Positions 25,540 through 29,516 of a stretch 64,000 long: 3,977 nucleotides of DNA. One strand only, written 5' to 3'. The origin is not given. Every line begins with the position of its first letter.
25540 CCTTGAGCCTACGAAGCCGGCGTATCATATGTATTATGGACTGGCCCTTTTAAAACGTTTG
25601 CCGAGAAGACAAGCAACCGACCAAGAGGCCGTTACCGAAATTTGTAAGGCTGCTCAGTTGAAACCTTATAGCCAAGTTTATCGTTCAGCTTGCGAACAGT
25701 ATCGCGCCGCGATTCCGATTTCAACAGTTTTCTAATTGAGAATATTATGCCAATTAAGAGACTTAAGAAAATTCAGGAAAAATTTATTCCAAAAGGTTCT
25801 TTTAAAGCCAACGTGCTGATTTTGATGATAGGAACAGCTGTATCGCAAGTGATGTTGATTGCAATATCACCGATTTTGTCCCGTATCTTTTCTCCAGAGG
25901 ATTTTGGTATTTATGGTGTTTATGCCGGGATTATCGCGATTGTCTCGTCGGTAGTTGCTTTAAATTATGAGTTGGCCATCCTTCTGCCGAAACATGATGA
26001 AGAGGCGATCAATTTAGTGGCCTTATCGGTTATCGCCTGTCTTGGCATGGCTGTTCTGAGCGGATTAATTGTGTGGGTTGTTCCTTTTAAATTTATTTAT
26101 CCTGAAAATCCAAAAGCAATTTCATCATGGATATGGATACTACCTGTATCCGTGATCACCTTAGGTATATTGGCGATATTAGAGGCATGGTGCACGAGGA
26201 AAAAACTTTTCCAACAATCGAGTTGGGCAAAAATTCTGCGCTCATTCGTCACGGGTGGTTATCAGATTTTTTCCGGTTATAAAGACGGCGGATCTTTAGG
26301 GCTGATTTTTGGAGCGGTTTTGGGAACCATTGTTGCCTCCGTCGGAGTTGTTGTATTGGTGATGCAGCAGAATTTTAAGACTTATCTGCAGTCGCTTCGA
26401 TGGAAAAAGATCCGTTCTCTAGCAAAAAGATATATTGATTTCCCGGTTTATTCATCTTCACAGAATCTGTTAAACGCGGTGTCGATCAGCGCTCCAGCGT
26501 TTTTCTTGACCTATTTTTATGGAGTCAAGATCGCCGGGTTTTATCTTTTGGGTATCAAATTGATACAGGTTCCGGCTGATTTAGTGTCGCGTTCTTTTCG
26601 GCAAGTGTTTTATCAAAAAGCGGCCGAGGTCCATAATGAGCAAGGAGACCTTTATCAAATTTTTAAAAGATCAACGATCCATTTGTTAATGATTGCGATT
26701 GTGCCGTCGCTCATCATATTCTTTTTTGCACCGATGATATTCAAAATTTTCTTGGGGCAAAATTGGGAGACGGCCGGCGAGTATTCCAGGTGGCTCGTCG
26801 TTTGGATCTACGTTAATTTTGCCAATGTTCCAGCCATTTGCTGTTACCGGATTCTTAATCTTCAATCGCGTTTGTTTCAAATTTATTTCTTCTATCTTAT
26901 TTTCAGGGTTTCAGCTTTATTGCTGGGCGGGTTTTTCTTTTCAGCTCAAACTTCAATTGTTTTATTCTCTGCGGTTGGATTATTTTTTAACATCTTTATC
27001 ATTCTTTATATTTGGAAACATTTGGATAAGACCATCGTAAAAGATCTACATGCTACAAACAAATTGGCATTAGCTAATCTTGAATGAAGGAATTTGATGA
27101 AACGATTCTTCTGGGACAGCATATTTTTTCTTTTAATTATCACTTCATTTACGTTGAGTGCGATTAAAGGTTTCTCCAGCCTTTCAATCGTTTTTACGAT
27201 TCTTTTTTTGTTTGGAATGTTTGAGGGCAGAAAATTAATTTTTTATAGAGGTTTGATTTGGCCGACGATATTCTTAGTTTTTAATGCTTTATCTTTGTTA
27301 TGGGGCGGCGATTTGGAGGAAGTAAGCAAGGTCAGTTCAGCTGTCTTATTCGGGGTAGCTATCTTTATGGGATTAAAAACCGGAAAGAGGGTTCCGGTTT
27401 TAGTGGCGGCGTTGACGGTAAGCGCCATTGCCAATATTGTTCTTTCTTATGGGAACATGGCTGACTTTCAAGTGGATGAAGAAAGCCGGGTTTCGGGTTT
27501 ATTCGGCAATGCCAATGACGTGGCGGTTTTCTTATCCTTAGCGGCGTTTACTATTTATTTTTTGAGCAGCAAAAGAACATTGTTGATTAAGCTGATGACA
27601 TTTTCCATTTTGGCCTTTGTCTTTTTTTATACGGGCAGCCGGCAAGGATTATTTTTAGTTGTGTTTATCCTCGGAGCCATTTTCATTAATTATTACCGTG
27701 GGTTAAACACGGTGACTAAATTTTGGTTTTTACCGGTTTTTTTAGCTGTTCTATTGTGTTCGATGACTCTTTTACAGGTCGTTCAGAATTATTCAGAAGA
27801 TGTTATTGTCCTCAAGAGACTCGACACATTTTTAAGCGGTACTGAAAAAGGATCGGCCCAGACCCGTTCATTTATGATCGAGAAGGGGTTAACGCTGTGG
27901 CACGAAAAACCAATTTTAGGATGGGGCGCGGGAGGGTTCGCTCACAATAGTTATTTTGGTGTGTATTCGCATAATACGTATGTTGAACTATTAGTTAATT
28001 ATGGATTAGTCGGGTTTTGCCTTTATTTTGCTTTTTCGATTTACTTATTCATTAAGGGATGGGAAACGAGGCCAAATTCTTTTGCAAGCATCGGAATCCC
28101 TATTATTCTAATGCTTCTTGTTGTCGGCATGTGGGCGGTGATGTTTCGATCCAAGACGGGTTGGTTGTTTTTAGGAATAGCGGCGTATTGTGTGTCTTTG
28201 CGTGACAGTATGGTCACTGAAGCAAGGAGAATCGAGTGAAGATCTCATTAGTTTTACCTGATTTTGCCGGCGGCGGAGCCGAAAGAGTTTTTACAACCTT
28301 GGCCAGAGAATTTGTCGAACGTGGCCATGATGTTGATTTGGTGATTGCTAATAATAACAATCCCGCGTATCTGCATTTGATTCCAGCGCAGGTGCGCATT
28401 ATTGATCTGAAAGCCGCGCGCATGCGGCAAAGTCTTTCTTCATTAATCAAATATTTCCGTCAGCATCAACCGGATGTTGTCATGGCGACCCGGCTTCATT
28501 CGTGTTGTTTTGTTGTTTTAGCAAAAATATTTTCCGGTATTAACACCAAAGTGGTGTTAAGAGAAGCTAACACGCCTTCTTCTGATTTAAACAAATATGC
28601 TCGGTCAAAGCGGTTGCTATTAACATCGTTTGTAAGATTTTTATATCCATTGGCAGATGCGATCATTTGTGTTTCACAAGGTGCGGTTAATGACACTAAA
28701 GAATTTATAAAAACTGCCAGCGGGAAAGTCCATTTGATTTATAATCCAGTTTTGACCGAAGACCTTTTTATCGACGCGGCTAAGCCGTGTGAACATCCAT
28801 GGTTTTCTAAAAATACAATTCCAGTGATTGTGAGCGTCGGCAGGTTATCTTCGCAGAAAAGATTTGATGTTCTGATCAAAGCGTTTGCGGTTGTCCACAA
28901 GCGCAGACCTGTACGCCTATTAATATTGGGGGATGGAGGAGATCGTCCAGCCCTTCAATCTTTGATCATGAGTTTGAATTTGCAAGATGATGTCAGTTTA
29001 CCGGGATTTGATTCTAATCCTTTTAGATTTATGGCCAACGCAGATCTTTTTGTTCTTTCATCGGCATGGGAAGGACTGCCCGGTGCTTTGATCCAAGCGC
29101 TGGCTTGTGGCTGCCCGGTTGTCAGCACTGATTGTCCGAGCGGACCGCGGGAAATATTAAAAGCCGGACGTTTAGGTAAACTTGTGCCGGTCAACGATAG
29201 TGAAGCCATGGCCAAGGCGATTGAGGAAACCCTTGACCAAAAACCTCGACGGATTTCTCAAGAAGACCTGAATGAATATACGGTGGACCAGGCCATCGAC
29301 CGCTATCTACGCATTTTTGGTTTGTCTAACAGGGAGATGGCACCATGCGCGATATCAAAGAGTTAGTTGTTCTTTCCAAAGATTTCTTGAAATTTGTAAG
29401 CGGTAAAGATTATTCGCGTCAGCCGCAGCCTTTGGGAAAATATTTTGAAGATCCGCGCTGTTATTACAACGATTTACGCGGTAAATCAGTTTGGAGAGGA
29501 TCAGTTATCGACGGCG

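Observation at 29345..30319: Glucuronyl C5-epimerase-like gene inside a bacterial polysaccharide locus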

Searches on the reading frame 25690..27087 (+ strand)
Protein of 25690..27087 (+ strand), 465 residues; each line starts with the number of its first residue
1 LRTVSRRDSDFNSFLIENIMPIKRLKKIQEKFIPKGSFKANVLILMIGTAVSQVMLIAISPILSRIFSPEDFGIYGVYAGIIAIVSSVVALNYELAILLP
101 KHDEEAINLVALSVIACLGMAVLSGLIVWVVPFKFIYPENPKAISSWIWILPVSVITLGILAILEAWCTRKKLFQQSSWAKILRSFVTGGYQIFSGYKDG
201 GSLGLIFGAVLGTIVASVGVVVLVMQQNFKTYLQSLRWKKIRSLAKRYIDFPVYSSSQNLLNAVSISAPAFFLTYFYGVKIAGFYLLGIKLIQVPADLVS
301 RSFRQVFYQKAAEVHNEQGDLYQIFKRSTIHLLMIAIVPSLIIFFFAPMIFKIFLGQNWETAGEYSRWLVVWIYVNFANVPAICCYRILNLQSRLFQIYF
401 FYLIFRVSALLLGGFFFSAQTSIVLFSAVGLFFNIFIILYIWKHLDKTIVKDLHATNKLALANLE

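Call 3: search_protein_families(library=pfam, proteins=[window:25690-27087:+], max_evalue=0.01)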
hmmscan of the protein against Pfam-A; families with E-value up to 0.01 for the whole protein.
window:25690-27087:+ (465 aa): 2 families
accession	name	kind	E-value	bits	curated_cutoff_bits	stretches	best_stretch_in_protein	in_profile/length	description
PF13440.11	Polysacc_synt_3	-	1.1e-20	74.5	23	1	62-361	1-290/293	Polysaccharide biosynthesis protein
PF01943.22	Polysacc_synt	-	3.2e-06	27.2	28.2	1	39-304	2-263/274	Polysaccharide biosynthesis protein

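Call 4: search_protein_families(library=ncbifam, proteins=[window:25690-27087:+], max_evalue=0.01)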
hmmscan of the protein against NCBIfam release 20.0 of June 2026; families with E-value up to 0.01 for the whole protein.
window:25690-27087:+ (465 aa): 1 family
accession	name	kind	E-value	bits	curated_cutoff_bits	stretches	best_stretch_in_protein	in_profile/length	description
NF007773.0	PRK10459.1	equivalog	1.2e-06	27.8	273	1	49-443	18-404/492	MOP flippase family protein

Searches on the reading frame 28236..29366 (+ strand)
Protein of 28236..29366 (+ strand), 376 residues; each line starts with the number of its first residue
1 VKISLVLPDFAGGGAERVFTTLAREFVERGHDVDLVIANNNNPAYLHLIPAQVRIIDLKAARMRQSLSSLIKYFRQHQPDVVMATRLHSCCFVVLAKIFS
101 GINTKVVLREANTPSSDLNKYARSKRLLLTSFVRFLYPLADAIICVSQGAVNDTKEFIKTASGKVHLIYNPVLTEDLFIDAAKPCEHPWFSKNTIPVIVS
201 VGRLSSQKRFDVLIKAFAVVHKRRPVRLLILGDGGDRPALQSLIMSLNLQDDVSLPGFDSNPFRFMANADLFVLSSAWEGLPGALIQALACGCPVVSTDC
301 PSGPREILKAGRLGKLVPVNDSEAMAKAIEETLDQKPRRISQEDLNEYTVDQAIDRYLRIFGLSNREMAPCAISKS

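Call 3: search_protein_families(library=pfam, proteins=[window:28236-29366:+], max_evalue=0.01)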
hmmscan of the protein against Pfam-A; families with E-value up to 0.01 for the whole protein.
window:28236-29366:+ (376 aa): 6 families
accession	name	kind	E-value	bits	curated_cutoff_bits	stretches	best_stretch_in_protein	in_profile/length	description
PF00534.26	Glycos_transf_1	-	3.6e-35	121.5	26.4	1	193-347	13-167/172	Glycosyl transferases group 1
PF13692.12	Glyco_trans_1_4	-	1.7e-34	119.5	27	1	196-334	2-141/142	Glycosyl transferases group 1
PF13439.12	Glyco_transf_4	-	4.3e-22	79.4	28.5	1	13-174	2-168/170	Glycosyltransferase Family 4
PF13579.12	Glyco_trans_4_4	-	9.5e-14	52.5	29.7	1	13-170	1-157/158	Glycosyl transferase 4-like domain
PF20706.3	GT4-conflict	-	1.1e-06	28.4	26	1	177-339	179-361/385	Family 4 Glycosyltransferase in conflict systems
PF13477.12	Glyco_trans_4_2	-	0.009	16.6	23.4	0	21-145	15-137/139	Glycosyl transferase 4-like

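Call 4: search_protein_families(library=ncbifam, proteins=[window:28236-29366:+], max_evalue=0.01)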
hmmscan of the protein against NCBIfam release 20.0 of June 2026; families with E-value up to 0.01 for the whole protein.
window:28236-29366:+ (376 aa): 37 families (the best 25 are shown)
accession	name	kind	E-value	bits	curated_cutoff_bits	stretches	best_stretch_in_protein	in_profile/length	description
NF050063.1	ProtGlycPglJ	equivalog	1.3e-50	172.7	500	1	2-339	3-336/363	N-acetylgalactosamine-N,N'-diacetylbacillosaminyl-diphospho-undecaprenol 4-alpha-N-acetylgalactosaminyltransferase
TIGR03088.1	stp2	hypoth_equivalog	5.7e-37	127.6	409.05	1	9-342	10-345/374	TIGR03088 family PEP-CTERM/XrtA system glycosyltransferase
NF007396.0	PRK09922.1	equivalog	5.9e-29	101.1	385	1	2-343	4-333/361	lipopolysaccharide 1,6-galactosyltransferase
TIGR03999.1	thiol_BshA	equivalog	4.3e-28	98.3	273.7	1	129-360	134-369/375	N-acetyl-alpha-D-glucosaminyl L-malate synthase BshA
NF041876.1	EPS_EpsE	equivalog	8.6e-23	81.2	400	1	188-339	208-365/389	exopolysaccharide biosynthesis GT4 family glycosyltransferase EpsE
NF050056.1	ProtGlycPglH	equivalog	7.8e-22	77.8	600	1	1-336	1-320/354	GalNAc-alpha-(1->4)-GalNAc-alpha-(1->3)-diNAcBac-PP-undecaprenol alpha-1,4-N-acetyl-D-galactosaminyltransferase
NF047880.1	glyco_SdgA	exception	5.4e-20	71.4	800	1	197-348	317-468/488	serine-aspartate repeat adhesin O-glycosyltransferase SdgA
NF011726.0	PRK15179.1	equivalog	8.3e-18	64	733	1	64-334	386-658/694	Vi polysaccharide biosynthesis protein TviE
TIGR04005.1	wcaL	equivalog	8.3e-17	61.1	537.6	1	197-331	224-366/406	colanic acid biosynthesis glycosyltransferase WcaL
TIGR04157.1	glyco_rSAM_CFB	subfamily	5.5e-16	58.5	400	1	135-362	165-394/406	TIGR04157 family glycosyltransferase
NF047881.1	glyco_SdgB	exception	1.2e-14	53.8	800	1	197-342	323-471/496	serine-aspartate repeat adhesin O-glycosyltransferase SdgB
TIGR02149.1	glgA_Coryne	subfamily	3.6e-12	46.1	302.4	1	139-334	144-354/391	glycogen synthase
TIGR02918.1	TIGR02918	equivalog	3.7e-12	45.7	574.6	1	198-340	322-464/500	accessory Sec system glycosyltransferase GtfA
TIGR04047.1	MSMEG_0565_glyc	hypoth_equivalog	8.1e-12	44.9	259.85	1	137-358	136-368/373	MSMEG_0565 family glycosyltransferase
NF038011.1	PelF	equivalog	4.9e-11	42.4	100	1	192-338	303-460/489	GT4 family glycosyltransferase PelF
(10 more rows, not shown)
